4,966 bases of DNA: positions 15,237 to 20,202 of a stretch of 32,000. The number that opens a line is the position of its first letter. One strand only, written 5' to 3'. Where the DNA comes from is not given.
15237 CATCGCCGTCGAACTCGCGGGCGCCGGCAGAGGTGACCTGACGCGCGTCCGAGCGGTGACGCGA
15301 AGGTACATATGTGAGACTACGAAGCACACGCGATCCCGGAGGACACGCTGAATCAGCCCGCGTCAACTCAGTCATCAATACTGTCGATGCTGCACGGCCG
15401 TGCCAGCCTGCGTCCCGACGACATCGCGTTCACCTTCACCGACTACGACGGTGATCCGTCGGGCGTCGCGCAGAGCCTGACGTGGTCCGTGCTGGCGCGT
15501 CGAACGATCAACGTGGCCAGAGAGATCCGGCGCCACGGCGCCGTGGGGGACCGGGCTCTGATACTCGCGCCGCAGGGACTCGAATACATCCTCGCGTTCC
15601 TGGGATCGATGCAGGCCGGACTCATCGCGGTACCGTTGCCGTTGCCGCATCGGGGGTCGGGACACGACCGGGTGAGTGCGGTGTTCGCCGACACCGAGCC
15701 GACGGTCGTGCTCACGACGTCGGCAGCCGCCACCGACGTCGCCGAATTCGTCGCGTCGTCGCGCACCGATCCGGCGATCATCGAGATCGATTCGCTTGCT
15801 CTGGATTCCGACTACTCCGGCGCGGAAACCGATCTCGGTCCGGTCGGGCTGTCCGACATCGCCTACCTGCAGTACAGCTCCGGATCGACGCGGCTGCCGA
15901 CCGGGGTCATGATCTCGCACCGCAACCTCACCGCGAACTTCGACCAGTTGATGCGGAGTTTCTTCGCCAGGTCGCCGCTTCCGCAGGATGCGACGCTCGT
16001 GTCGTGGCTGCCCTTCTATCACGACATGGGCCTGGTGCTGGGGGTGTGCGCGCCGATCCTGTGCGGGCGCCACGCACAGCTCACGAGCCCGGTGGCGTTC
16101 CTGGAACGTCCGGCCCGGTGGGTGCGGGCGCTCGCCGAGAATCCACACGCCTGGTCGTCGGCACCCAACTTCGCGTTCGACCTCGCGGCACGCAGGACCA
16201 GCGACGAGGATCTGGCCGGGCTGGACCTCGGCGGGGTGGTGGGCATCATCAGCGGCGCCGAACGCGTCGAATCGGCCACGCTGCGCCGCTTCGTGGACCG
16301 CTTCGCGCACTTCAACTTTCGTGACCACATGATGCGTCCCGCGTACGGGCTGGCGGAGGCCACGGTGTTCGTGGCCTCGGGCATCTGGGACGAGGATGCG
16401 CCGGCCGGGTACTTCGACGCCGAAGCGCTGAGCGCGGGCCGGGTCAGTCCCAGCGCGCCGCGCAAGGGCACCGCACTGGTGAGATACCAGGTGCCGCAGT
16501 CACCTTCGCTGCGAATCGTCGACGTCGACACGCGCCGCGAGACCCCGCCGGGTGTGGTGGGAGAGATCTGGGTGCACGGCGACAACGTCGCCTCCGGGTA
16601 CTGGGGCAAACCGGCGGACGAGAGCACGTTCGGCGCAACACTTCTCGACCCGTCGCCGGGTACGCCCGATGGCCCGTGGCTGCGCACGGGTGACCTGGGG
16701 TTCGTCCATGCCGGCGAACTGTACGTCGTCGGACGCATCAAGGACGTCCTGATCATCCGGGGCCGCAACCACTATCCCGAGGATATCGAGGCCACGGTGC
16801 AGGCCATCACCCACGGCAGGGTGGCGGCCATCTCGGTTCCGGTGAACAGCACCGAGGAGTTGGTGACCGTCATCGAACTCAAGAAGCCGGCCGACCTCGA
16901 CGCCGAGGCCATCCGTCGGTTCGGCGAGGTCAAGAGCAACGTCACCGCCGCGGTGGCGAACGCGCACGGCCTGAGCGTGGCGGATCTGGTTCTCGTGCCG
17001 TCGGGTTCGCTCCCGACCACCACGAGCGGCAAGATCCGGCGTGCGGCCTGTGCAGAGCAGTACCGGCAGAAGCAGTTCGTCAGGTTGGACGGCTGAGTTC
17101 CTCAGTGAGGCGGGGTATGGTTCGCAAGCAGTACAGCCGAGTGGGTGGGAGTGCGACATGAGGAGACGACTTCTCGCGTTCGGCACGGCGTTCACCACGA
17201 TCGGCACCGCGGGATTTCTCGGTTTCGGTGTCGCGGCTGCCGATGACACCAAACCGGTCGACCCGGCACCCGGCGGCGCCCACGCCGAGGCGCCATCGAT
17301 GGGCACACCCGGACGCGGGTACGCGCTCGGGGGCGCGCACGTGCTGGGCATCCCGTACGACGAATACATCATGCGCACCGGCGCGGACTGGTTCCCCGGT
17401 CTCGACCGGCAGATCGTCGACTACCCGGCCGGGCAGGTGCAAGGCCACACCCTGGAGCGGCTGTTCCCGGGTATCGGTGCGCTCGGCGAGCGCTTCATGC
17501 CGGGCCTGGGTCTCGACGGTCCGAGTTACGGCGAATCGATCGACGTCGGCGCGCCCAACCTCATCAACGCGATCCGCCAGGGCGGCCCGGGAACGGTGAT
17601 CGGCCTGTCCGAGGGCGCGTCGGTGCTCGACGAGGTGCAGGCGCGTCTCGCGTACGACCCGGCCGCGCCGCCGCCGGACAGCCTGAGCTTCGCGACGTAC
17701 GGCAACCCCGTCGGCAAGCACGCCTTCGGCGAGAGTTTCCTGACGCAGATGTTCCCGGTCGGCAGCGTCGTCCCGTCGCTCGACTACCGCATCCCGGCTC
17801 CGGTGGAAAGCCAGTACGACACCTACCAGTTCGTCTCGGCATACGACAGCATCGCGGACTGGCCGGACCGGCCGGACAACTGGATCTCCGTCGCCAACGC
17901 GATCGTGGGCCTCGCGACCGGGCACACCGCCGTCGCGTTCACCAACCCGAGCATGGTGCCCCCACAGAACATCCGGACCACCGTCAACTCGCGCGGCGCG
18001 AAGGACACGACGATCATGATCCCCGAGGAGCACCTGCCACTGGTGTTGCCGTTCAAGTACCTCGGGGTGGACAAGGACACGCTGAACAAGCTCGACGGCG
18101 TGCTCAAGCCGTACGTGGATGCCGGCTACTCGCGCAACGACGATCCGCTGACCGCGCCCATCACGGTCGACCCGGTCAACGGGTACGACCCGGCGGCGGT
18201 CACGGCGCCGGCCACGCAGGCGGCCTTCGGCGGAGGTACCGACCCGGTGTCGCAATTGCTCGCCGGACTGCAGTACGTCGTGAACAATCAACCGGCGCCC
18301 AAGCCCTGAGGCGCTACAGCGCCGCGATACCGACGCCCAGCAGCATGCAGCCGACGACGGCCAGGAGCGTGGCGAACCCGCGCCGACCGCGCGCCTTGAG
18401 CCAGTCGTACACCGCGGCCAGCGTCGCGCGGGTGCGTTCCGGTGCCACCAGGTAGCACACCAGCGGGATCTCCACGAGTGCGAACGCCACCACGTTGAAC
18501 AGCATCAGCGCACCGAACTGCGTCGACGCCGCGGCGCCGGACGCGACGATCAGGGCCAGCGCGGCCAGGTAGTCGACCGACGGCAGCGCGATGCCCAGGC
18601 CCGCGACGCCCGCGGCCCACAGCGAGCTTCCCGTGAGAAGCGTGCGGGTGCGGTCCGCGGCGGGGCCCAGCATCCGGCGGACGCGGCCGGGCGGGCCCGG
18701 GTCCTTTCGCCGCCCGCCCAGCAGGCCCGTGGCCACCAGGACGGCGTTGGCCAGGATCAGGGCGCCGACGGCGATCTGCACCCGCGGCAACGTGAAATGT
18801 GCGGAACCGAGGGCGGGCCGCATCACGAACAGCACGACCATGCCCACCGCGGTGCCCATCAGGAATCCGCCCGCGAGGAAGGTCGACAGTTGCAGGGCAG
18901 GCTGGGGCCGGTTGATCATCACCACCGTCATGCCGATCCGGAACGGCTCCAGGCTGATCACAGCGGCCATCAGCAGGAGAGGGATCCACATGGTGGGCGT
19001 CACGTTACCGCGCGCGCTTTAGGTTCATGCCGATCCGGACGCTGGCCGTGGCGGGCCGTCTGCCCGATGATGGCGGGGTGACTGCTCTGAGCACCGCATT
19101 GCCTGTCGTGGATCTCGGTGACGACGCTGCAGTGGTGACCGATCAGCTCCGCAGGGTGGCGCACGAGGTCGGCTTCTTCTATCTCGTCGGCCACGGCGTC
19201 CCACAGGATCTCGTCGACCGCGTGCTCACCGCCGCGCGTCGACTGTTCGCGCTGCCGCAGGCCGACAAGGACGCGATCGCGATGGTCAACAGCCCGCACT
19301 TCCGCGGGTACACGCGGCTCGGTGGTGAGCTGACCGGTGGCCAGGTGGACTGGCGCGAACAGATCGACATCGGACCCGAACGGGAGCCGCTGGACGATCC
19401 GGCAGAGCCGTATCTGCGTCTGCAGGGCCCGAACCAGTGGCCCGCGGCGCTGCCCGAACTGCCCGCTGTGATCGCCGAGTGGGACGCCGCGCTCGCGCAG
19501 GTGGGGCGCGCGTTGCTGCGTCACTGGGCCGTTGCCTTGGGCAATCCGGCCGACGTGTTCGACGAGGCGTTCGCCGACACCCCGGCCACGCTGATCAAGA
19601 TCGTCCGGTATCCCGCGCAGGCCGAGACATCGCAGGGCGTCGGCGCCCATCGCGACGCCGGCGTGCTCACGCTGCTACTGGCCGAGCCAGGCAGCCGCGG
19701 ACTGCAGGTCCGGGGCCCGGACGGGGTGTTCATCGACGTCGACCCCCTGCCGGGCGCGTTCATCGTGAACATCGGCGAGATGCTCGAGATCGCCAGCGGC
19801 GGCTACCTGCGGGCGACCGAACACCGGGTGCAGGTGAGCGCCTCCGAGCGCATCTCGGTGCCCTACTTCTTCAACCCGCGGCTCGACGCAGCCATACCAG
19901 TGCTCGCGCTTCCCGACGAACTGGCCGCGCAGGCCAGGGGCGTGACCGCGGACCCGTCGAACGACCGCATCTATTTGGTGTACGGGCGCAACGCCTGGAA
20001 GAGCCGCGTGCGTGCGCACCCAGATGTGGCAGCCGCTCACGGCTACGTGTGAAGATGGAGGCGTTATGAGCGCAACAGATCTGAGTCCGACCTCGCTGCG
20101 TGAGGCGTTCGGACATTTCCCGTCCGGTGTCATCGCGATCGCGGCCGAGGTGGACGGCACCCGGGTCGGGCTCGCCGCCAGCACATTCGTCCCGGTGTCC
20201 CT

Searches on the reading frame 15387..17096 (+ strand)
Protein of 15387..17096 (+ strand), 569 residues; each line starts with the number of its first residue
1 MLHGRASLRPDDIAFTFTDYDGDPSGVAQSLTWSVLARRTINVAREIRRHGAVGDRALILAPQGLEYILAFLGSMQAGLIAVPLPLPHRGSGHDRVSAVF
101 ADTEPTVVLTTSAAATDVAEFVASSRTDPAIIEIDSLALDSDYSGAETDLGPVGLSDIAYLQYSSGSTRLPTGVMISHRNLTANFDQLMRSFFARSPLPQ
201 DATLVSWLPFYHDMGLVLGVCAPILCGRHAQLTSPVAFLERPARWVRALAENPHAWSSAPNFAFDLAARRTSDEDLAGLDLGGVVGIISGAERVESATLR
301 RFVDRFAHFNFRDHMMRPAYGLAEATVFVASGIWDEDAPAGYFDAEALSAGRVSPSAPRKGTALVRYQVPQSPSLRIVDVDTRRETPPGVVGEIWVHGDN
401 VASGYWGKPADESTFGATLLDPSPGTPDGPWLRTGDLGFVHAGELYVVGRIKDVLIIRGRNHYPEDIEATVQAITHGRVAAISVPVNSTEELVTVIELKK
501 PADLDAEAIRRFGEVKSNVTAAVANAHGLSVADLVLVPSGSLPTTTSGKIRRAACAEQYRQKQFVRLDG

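Call 14: search_protein_families(library=pfam, proteins=[window:15387-17096:+], max_evalue=0.001)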
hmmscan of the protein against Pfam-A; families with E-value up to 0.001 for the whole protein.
window:15387-17096:+ (569 aa): 2 families
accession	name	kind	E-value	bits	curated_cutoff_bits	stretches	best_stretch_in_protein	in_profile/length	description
PF00501.34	AMP-binding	-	7.3e-57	193.3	29.9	1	5-406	4-384/384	AMP-binding enzyme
PF23024.1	AMP-dom_DIP2-like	-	4e-10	40.2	27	1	453-564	2-105/110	Disco-interacting protein 2-like, AMP domain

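Call 73: search_protein_families(library=ncbifam, proteins=[window:15387-17096:+], max_evalue=1e-10)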
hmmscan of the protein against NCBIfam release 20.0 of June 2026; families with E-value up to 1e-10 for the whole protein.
window:15387-17096:+ (569 aa): 57 families (the best 25 are shown)
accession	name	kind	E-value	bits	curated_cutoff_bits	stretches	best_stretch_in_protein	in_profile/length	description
NF004509.1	PRK05850.1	subfamily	1.1e-277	922.1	775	1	1-568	8-577/578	fatty-acid--AMP ligase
NF038337.1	FAAL_FadD21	exception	3e-261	868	1100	1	2-569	10-579/579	fatty-acid--AMP ligase FAAL21/FadD21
NF038338.1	FAAL_FadD28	exception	1.2e-228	760.3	1100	1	3-568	11-579/580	fatty-acid--AMP ligase FAAL28/FadD28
NF009124.0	PRK12476.1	subfamily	1.9e-144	482.2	922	1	11-563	49-608/612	fatty acyl-AMP ligase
NF038339.3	FAAL_FadD32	equivalog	4.3e-136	454.6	975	1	6-559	28-608/625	long-chain-fatty-acid--AMP ligase FadD32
NF040633.1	FadD32_Coryne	exception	1.4e-123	413.4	875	1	11-560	43-613/614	FadD32-like long-chain-fatty-acid--AMP ligase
NF004282.0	PRK05691.1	subfamily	1.1e-111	373.4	4090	1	2-559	15-558/4334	non-ribosomal peptide synthase/polyketide synthase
NF006624.1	PRK09192.1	subfamily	3.4e-89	299.8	600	1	27-564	41-565/567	fatty acyl-AMP ligase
NF005850.0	PRK07768.1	subfamily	3.1e-81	273.3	572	1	30-559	29-543/545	long-chain-fatty-acid--CoA ligase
NF004510.0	PRK05851.1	equivalog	9.3e-63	212.1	621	1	29-557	30-518/525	long-chain-fatty acid--ACP ligase MbtM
TIGR01733.1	AA-adenyl-dom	subfamily_domain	6.1e-42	143.8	317.4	1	32-477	1-404/409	amino acid adenylation domain-containing protein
NF004837.0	PRK06187.1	subfamily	2.1e-34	118.7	476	1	21-563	33-526/531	long-chain-fatty-acid--CoA ligase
NF005702.0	PRK07514.1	subfamily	2.2e-32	112.1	558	1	29-561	28-502/506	malonyl-CoA synthase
NF004229.0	PRK05677.1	subfamily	3.6e-30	104.9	879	1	372-558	386-554/563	long-chain-fatty-acid--CoA ligase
NF004114.0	PRK05605.1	equivalog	2.7e-29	102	766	1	373-558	400-568/575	long-chain-fatty-acid--CoA ligase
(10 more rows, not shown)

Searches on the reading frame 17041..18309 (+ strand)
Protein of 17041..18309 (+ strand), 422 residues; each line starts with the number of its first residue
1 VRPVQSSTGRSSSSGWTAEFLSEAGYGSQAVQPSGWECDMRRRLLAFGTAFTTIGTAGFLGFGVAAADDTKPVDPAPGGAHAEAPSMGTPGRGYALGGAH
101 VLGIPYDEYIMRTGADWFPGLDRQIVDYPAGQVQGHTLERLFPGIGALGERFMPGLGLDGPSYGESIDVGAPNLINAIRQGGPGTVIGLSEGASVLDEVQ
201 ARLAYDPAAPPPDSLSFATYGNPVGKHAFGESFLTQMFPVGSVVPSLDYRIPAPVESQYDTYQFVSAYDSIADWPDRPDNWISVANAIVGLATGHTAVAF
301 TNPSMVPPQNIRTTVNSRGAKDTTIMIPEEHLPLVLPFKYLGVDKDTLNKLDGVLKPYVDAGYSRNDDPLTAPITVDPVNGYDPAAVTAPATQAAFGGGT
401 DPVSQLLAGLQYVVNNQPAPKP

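Call 14: search_protein_families(library=pfam, proteins=[window:17041-18309:+], max_evalue=0.001)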
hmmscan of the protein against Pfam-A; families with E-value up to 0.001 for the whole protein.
window:17041-18309:+ (422 aa): 1 family
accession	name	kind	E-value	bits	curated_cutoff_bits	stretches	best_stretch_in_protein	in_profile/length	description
PF08237.17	PE-PPE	-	1.8e-64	217.8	21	1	119-364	1-228/228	PE-PPE domain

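Call 73: search_protein_families(library=ncbifam, proteins=[window:17041-18309:+], max_evalue=1e-10)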
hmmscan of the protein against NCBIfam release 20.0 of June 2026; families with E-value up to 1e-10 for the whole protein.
window:17041-18309:+ (422 aa): 1 family
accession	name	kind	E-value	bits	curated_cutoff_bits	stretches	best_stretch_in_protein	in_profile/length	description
NF041570.1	acyltasePE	equivalog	7.9e-200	663.2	580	1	42-396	2-351/351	acyltransferase PE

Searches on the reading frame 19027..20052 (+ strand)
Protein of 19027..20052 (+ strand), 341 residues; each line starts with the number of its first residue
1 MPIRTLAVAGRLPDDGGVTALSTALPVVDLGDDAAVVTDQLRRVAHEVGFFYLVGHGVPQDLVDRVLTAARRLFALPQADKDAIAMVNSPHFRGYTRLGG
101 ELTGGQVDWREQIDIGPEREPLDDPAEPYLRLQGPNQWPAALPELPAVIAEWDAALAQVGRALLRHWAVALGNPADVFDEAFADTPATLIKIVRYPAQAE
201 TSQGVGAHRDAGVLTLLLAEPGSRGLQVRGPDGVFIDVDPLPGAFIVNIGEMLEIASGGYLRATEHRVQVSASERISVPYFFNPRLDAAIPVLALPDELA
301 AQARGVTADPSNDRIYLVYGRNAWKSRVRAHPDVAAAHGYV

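Call 14: search_protein_families(library=pfam, proteins=[window:19027-20052:+], max_evalue=0.001)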
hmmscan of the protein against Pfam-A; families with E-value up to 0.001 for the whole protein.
window:19027-20052:+ (341 aa): 2 families
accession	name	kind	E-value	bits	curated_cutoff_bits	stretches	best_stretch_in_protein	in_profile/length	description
PF14226.12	DIOX_N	-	1.4e-32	113.2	27.3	1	25-140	1-116/117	non-haem dioxygenase in morphine synthesis N-terminal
PF03171.26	2OG-FeII_Oxy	-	3.4e-21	75.9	23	1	192-284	6-101/101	2OG-Fe(II) oxygenase superfamily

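Call 73: search_protein_families(library=ncbifam, proteins=[window:19027-20052:+], max_evalue=1e-10)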
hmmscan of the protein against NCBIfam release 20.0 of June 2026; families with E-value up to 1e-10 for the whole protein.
window:19027-20052:+ (341 aa): 0 families
